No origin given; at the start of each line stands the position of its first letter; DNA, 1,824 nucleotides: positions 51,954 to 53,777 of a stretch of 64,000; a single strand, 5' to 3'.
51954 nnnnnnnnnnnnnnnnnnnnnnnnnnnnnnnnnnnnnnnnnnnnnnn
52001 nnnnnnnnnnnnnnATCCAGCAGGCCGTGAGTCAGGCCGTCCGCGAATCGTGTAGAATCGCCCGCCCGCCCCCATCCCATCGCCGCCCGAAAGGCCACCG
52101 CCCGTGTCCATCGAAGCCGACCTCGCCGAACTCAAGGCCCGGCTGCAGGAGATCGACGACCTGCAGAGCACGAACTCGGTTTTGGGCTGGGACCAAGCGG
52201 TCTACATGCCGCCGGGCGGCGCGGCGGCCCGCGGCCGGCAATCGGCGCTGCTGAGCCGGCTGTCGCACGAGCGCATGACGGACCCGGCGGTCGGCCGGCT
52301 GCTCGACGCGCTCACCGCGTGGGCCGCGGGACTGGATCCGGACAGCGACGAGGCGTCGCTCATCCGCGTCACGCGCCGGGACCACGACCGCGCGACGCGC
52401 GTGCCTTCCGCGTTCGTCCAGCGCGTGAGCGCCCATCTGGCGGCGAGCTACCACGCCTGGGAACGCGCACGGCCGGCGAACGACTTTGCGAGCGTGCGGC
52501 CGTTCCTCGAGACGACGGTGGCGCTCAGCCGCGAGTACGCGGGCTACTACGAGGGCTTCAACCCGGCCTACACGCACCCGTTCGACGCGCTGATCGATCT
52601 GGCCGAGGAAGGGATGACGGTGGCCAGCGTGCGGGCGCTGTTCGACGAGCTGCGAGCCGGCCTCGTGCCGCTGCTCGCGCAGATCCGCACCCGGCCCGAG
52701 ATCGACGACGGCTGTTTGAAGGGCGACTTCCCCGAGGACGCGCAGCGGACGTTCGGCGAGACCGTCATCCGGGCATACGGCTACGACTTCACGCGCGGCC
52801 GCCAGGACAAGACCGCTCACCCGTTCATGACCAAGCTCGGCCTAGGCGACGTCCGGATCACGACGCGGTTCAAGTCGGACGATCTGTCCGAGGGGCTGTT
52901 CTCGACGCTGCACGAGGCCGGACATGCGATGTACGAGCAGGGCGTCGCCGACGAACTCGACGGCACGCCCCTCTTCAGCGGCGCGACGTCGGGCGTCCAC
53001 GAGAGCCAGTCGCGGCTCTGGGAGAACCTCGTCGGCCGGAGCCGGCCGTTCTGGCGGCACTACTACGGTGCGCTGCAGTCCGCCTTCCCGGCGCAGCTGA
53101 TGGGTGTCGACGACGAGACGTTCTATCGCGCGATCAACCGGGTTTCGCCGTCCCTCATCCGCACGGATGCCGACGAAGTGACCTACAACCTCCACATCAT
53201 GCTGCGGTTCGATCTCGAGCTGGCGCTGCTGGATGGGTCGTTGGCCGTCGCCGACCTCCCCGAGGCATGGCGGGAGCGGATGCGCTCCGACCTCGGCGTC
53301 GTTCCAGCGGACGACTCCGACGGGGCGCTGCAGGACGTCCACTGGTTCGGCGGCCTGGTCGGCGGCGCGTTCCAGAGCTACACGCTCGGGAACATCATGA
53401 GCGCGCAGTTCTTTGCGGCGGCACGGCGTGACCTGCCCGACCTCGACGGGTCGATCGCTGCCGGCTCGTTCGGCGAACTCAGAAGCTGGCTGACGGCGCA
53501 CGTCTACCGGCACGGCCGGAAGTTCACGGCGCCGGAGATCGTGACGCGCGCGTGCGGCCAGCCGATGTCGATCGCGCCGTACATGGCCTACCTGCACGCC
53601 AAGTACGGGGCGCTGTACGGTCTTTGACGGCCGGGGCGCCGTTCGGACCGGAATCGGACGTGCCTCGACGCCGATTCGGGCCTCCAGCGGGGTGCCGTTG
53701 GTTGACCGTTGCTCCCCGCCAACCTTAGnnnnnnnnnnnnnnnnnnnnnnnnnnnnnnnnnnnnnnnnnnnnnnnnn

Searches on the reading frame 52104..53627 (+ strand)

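Call 17: search_protein_families(library=pfam, proteins=[window:52104-53627:+], max_evalue=0.01)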
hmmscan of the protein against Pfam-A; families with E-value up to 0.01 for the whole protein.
window:52104-53627:+ (507 aa): 1 family
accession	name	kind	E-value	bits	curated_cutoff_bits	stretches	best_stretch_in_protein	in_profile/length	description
PF02074.21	Peptidase_M32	-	9.7e-169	562.5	25.1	1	10-501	2-489/489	Carboxypeptidase Taq (M32) metallopeptidase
